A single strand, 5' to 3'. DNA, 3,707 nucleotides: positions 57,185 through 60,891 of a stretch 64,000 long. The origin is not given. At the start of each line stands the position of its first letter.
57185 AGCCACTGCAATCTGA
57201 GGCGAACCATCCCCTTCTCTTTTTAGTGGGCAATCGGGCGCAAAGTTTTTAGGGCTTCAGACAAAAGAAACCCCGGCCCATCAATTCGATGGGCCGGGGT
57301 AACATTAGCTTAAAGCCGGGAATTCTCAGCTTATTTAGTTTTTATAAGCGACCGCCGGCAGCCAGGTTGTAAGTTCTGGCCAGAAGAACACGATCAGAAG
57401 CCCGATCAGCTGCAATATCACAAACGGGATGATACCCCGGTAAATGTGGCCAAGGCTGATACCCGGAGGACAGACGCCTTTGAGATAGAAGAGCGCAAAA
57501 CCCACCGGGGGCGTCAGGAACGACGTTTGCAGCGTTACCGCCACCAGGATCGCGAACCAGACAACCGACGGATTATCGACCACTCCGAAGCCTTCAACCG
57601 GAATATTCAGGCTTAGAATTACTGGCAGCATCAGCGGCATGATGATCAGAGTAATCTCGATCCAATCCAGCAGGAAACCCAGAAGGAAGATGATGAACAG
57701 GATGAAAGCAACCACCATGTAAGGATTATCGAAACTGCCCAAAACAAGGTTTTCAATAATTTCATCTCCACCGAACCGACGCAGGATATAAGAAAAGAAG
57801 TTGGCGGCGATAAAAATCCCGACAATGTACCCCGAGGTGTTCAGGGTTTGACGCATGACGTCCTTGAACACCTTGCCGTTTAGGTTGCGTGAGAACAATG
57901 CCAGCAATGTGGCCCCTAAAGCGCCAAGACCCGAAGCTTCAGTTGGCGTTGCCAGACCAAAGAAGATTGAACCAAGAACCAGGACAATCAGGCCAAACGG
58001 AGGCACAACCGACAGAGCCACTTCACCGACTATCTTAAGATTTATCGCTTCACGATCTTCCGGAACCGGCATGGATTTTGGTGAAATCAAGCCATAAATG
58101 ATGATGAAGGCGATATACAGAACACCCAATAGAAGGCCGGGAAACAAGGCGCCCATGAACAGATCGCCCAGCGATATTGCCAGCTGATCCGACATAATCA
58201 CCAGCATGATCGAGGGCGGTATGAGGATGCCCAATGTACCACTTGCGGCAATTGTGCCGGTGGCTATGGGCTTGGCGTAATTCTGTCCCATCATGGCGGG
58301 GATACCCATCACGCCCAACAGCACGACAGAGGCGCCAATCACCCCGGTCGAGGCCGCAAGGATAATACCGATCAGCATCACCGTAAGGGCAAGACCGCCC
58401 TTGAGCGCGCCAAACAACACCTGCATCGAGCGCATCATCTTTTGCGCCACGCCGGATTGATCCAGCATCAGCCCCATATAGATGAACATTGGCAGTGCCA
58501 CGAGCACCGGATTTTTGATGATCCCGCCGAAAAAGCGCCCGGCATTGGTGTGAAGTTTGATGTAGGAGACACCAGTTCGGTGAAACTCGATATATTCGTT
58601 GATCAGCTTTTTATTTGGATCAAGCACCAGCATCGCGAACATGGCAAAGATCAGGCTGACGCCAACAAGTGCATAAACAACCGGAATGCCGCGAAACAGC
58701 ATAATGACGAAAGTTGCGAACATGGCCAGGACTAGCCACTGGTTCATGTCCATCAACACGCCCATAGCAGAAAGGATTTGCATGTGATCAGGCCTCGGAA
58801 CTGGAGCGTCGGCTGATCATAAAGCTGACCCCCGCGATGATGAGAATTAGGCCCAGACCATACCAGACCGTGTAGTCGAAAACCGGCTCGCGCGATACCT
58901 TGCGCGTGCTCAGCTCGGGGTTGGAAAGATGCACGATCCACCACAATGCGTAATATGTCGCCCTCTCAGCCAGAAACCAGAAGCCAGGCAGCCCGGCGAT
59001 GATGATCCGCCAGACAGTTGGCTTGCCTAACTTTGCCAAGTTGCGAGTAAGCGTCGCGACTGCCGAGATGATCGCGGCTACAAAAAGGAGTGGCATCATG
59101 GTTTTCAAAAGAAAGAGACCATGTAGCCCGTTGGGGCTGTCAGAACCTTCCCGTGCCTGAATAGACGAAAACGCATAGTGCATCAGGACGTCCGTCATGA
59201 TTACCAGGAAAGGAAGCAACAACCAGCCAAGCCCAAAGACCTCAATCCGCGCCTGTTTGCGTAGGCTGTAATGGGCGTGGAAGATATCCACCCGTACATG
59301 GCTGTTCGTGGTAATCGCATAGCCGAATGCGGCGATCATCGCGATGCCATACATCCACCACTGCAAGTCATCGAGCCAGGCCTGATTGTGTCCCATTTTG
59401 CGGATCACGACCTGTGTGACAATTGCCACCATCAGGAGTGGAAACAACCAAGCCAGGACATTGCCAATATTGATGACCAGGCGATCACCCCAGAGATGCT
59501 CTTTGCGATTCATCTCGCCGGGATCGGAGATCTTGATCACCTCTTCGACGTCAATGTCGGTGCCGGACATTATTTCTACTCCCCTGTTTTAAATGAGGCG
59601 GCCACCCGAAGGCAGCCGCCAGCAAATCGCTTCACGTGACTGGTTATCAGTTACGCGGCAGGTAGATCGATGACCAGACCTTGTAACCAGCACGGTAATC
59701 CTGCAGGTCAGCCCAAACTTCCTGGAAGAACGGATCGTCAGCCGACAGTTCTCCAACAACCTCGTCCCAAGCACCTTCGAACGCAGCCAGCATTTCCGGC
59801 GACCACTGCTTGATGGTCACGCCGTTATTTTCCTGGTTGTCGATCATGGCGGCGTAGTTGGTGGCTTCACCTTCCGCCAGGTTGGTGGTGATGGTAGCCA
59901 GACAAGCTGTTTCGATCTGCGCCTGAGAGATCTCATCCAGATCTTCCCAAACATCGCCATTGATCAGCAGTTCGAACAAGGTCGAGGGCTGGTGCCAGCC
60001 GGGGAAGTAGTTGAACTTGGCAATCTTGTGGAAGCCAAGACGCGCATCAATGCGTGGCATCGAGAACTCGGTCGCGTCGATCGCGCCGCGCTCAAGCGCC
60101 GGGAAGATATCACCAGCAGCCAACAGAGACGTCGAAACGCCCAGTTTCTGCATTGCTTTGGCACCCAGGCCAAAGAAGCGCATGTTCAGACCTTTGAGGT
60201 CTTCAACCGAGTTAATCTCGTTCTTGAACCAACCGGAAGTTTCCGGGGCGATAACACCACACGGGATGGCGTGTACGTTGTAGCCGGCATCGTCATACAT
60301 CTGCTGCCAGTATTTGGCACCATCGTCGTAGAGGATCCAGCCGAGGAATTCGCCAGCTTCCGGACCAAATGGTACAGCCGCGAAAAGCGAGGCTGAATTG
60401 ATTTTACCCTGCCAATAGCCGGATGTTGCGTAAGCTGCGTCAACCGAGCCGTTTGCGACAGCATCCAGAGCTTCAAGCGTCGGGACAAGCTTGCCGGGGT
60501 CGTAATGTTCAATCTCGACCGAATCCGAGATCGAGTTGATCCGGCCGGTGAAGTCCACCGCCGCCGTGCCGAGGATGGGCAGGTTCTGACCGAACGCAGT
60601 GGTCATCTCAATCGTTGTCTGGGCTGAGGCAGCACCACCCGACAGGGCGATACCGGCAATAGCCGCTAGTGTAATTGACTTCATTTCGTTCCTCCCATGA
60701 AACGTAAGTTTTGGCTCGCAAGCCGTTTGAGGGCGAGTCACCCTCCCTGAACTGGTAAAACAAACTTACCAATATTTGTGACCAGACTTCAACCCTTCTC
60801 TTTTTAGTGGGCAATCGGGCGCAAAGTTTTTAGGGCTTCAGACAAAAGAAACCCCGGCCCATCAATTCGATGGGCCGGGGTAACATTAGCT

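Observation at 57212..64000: Sequence-identical 3,581-bp tandem duplication of a complete TRAP transporter operon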

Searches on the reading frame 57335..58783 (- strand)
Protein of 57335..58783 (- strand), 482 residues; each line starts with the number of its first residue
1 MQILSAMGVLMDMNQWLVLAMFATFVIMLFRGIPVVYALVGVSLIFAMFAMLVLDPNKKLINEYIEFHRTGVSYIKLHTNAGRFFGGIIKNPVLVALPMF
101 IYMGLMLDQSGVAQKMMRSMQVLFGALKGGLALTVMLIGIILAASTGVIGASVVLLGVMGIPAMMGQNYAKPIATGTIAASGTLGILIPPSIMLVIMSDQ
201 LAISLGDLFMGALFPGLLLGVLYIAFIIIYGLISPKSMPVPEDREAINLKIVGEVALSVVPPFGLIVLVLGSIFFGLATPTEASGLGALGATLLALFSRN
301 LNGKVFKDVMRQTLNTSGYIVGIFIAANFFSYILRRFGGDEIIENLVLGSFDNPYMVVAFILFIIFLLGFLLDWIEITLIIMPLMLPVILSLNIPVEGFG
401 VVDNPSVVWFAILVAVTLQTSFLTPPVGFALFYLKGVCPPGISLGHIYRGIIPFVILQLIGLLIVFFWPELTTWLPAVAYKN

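Call 10: search_protein_families(library=pfam, proteins=[window:57335-58783:-])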
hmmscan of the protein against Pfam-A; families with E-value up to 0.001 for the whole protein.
window:57335-58783:- (482 aa): 1 family
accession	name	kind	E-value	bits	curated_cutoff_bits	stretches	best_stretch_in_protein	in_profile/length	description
PF06808.19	DctM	-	2.2e-64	218.3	23.8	1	22-471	1-413/413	Tripartite ATP-independent periplasmic transporter, DctM component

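Call 22: find_encoding_contigs(protein=window:57335-58783:-, flank=10000, max_places=10)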
Protein window:57335-58783:- (482 aa): 15 contigs read that carry it; 10 places shown.
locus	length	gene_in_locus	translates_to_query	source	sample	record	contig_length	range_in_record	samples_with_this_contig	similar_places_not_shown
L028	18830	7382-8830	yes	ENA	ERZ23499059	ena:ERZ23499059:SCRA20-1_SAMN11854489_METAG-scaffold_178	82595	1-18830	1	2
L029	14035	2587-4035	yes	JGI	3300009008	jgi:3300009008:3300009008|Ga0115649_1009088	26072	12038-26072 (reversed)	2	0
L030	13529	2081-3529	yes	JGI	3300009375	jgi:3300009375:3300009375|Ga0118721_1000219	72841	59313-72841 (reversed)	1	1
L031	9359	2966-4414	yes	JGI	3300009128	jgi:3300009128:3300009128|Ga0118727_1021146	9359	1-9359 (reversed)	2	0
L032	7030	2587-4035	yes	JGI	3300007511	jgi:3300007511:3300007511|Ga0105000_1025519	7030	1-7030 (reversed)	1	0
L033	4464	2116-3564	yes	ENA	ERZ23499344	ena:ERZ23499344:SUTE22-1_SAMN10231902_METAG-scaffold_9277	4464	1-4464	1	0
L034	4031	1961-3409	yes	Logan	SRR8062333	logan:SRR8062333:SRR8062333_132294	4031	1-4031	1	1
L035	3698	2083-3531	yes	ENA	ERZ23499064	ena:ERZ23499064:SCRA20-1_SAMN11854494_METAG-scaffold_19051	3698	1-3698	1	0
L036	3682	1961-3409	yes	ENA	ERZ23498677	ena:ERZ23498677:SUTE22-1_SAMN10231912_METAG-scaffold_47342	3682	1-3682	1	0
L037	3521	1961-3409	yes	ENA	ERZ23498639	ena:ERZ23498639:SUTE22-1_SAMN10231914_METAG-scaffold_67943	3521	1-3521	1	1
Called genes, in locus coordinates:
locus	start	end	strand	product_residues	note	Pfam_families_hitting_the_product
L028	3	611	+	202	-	?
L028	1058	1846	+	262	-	PF13737:DDE_Tnp_1_5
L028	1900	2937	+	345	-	PF03480:DctP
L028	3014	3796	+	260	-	PF04290:DctQ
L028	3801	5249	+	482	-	PF06808:DctM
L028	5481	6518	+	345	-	PF03480:DctP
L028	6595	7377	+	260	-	PF04290:DctQ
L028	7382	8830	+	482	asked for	PF06808:DctM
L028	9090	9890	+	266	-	PF05170:AsmA, PF05359:DUF748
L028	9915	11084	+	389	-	PF05170:AsmA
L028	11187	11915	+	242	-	PF01925:TauE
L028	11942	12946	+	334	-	PF00291:PALP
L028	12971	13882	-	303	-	PF00126:HTH_1, PF03466:LysR_substrate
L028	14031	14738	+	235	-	PF14329:DUF4386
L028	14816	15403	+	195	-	PF00908:dTDP_sugar_isom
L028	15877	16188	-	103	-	PF07876:Dabb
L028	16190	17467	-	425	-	PF13660:DUF4147, PF05161:MOFRL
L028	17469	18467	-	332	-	PF00356:LacI, PF00532:Peripla_BP_1, PF13407:Peripla_BP_4, PF13377:Peripla_BP_3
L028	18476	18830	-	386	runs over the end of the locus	PF06187:DUF993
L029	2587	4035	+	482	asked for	PF06808:DctM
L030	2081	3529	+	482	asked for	PF06808:DctM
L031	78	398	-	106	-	-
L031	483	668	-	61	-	-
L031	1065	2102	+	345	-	PF03480:DctP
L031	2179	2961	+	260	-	PF04290:DctQ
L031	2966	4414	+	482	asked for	PF06808:DctM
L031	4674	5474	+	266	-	PF05170:AsmA, PF05359:DUF748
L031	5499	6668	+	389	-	PF05170:AsmA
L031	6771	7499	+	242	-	PF01925:TauE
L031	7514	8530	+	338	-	PF00291:PALP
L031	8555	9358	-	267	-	?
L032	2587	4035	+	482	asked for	PF06808:DctM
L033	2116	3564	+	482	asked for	PF06808:DctM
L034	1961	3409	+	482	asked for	PF06808:DctM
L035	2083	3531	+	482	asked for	PF06808:DctM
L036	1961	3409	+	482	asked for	PF06808:DctM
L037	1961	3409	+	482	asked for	PF06808:DctM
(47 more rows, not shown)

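Call 40: search_protein_families(library=ncbifam, proteins=[window:57335-58783:-, L028:1058-1846:+, L028:3-611:+])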
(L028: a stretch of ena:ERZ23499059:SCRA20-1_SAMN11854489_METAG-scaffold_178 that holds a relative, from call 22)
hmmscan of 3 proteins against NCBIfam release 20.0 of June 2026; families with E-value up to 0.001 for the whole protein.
window:57335-58783:- (482 aa): 3 families
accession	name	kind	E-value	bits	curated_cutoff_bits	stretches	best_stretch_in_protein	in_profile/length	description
TIGR00786.1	dctM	subfamily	2.8e-76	256.9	268.45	1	88-476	34-405/405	TRAP transporter large permease subunit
NF011634.1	PRK15060.1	equivalog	2.1e-22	79.7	800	1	94-472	56-417/425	2,3-diketo-L-gulonate TRAP transporter large permease YiaN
TIGR02123.1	TRAP_fused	subfamily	5.1e-05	22.2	320.65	1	38-432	116-497/615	TRAP transporter fused permease subunit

L028:1058-1846:+ (262 aa): 1 family
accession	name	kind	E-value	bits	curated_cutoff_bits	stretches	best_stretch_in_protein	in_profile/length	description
NF033579.1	transpos_IS5_2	equivalog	4.3e-49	167.5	140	1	12-143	1-136/289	IS5 family transposase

L028:3-611:+ (202 aa): 5 families
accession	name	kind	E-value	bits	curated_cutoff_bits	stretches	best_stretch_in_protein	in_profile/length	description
NF003164.0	PRK04147.1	equivalog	1.5e-32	113.1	281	1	45-172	158-285/294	N-acetylneuraminate lyase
TIGR00683.1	nanA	equivalog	3.2e-26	92.3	382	1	46-161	156-272/293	N-acetylneuraminate lyase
NF040954.1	Arch_KDGaldase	equivalog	8.5e-07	28.6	390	1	52-156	155-260/288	bifunctional 2-dehydro-3-deoxy-phosphogluconate/2-dehydro-3-deoxy-6-phosphogalactonate aldolase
NF033577.2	transpos_IS481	equivalog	6.7e-05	22.5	224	1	1-56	104-155/284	IS481 family transposase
TIGR00674.1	dapA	equivalog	0.0002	20.3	206.15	1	54-170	161-279/286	4-hydroxy-tetrahydrodipicolinate synthase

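Call 52: find_encoding_contigs(protein=L028:1058-1846:+, flank=9000, max_places=10)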
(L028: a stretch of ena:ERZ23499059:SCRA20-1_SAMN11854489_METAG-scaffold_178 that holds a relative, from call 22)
Protein L028:1058-1846:+ (262 aa): 2 contigs read that carry it; 2 places shown.
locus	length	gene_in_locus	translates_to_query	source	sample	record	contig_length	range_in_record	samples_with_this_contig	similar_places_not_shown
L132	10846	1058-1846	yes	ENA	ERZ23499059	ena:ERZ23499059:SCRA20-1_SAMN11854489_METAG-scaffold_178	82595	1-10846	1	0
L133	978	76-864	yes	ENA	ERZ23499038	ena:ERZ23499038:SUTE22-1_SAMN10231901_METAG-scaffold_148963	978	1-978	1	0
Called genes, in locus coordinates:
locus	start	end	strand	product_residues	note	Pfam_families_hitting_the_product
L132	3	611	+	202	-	?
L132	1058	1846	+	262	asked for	PF13737:DDE_Tnp_1_5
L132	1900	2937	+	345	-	PF03480:DctP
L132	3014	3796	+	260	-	PF04290:DctQ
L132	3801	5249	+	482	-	PF06808:DctM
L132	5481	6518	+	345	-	PF03480:DctP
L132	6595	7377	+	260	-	PF04290:DctQ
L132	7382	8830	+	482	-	PF06808:DctM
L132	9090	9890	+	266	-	PF05170:AsmA, PF05359:DUF748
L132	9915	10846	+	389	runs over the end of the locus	PF05170:AsmA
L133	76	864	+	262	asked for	PF13737:DDE_Tnp_1_5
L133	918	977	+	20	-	?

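Call 61: find_encoding_contigs(protein=L031:78-398:-, flank=3000, max_places=10)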
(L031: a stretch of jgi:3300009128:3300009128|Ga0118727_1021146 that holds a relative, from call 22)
Protein L031:78-398:- (106 aa): no gene with exactly this product is on record in the collection.

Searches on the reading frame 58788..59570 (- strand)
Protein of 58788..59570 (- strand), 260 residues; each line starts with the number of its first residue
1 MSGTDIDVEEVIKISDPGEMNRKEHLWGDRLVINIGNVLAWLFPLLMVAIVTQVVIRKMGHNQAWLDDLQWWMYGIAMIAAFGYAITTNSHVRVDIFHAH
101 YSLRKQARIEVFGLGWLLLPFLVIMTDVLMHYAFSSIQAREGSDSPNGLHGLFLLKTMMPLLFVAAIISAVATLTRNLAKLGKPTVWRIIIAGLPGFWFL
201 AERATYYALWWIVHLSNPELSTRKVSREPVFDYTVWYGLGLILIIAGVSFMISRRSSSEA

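Call 10: search_protein_families(library=pfam, proteins=[window:58788-59570:-])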
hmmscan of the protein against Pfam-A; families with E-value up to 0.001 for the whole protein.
window:58788-59570:- (260 aa): 1 family
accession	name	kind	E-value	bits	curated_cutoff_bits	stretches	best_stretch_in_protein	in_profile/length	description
PF04290.18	DctQ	-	5.1e-11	43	28.3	1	46-178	1-130/132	Tripartite ATP-independent periplasmic transporters, DctQ component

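Call 40: search_protein_families(library=ncbifam, proteins=[window:58788-59570:-])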
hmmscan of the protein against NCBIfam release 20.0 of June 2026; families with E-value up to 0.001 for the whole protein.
window:58788-59570:- (260 aa): 0 families

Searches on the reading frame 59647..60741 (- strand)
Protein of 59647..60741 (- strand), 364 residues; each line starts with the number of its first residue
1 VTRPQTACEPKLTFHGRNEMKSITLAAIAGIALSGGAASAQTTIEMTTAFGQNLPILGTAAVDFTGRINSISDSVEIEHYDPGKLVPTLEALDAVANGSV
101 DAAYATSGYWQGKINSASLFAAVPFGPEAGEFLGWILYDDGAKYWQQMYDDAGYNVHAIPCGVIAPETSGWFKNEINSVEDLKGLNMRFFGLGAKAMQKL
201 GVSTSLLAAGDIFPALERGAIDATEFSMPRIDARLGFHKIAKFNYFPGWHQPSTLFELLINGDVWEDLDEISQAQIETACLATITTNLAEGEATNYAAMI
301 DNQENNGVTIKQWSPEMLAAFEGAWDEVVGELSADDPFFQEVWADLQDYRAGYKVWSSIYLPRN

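Call 10: search_protein_families(library=pfam, proteins=[window:59647-60741:-])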
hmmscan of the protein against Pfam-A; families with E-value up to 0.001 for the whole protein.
window:59647-60741:- (364 aa): 1 family
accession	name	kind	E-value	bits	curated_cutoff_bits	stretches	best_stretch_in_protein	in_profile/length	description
PF03480.18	DctP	-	1.5e-35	123.3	23.4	1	58-331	12-281/286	Bacterial extracellular solute-binding protein, family 7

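Call 39: search_solved_structures(query=window:59647-60684:-, max_evalue=1e-10)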
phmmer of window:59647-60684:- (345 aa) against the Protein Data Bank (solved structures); distinct sequences matched with E-value up to 1e-10: 10.
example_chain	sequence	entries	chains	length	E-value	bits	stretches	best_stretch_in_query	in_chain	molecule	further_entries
2hzk_A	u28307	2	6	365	8e-55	189.4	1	4-340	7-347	TRAP-T family sorbitol/mannitol transporter, periplasmic binding protein, SmoM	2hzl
4pet_A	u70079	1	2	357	8e-50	172.9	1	28-340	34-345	Extracellular solute-binding protein, family 7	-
7ug8_A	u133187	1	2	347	2.3e-49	171.4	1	23-340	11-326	Ketoacid-binding protein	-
4yzz_A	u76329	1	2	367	2.4e-49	171.4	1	7-333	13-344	TRAP TRANSPORTER SOLUTE BINDING PROTEIN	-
4yic_A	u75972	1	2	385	2.8e-49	171.1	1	7-333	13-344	TRAP TRANSPORTER SOLUTE BINDING PROTEIN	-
5cm6_A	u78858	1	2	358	3.5e-46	161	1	28-339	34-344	TRAP dicarboxylate transporter-DctP subunit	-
2zzv_A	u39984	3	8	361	1.1e-21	80.4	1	44-257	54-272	ABC transporter, solute-binding protein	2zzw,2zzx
4pe3_A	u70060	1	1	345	1.3e-16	63.7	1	54-315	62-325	TRAP dicarboxylate transporter-DctP subunit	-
7e9y_A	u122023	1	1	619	9.8e-15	57.6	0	44-205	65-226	Lactate-binding periplasmic protein TTHA0766,Lactate-binding periplasmic protein TTHA0766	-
8zmz_A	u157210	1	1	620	1.4e-13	53.8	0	44-211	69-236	Lactate-binding periplasmic protein TTHA0766,Red fluorescent protein drFP583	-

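Call 40: search_protein_families(library=ncbifam, proteins=[window:59647-60684:-])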
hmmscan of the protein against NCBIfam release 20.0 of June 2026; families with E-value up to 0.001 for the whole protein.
window:59647-60684:- (345 aa): 2 families
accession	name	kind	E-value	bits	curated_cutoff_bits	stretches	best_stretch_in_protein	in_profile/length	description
NF037995.1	TRAP_S1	subfamily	1.4e-10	41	50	1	154-302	124-271/271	TRAP transporter substrate-binding protein DctP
TIGR00787.1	dctP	subfamily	1.9e-08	34.1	175.05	1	42-263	15-233/257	DctP family TRAP transporter solute-binding subunit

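Call 41: find_related_loci(query=window:59647-60684:-, collection=genome_contigs, flank=4000)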
Query window:59647-60684:- (345 aa) in genome_contigs; peptide patterns used: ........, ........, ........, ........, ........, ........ (x = any residue, [..] = any of these).
120 stretches matched a pattern; 92 encode a relative of the query (tblastn E <= 1e-3); the best 80 are kept; 80 distinct loci.
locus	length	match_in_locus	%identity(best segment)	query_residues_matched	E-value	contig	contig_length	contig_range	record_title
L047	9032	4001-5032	92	3-345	0e+0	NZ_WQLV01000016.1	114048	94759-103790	Parasedimentitalea huanghaiensis strain CY05 Scaffold15_1, whole genome shotgun sequence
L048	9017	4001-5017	91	7-345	0e+0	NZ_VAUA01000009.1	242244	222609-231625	Parasedimentitalea maritima strain DSW4-44 contig9, whole genome shotgun sequence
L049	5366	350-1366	91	7-345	0e+0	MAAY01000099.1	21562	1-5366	Rhodobacterales bacterium 56_14_T64 BD02T64_scaffold_1978, whole genome shotgun sequence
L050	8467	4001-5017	90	7-345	0e+0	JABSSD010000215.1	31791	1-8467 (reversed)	MAG: Rhodobacteraceae bacterium isolate DT_103 DT-Rhodobacteraceae-4_scaffold_215, whole genome shotgun sequence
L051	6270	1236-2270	84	1-345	0e+0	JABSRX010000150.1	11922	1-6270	MAG: Rhizobiaceae bacterium isolate DT_97 DT-Rhizobiaceae-1_scaffold_152, whole genome shotgun sequence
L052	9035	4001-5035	84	1-345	0e+0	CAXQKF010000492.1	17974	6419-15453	MAG: Donghicola sp. isolate 3um_A1B0804_2.50 genome assembly, contig: k127_430778, whole genome shotgun sequence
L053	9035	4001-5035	83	1-345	0e+0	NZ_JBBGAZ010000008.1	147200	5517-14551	Cognatishimia coralii strain D5M38 NODE_8_length_147200_cov_38.282696, whole genome shotgun sequence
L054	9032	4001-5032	83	1-345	0e+0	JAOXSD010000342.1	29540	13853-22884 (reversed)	MAG: Silicimonas sp. isolate R2S4C2D_S42.014 k141_409586, whole genome shotgun sequence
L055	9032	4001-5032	82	1-345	0e+0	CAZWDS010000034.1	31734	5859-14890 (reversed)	MAG TPA_asm: uncultured Rhodobacterales bacterium isolate SRP268394_co1_86 genome assembly, contig: NODE_2347_length_317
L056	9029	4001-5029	83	1-343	0e+0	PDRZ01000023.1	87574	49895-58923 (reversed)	MAG: Rhodobacterales bacterium isolate DOLJORAL78_60_29 DolJOral78_scaffold_212, whole genome shotgun sequence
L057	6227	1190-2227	82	1-345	0e+0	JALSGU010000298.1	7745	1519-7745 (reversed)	MAG: Rhodobacteraceae bacterium isolate 354-166_maxbin2_scaf2bin.140 354-166_scaffold_6970_c2, whole genome shotgun sequ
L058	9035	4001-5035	82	1-344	0e+0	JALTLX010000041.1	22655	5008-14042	MAG: Hyphomicrobiales bacterium isolate S139_metabat1_scaf2bin.090 S139_NODE_1639_length_22655_cov_1.865146, whole genom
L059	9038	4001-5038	82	1-345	0e+0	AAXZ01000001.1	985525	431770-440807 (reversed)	Rhodobacteraceae bacterium HTCC2150 1101159006523, whole genome shotgun sequence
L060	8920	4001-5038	82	1-345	0e+0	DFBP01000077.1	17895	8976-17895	MAG TPA_asm: Rhodobacterales bacterium UBA3077 UBA3077_contig_2026, whole genome shotgun sequence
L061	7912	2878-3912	80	1-344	0e+0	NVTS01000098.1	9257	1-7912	MAG: Marinosulfonomonas sp. isolate NORP109 Contig_source1383C_11664, whole genome shotgun sequence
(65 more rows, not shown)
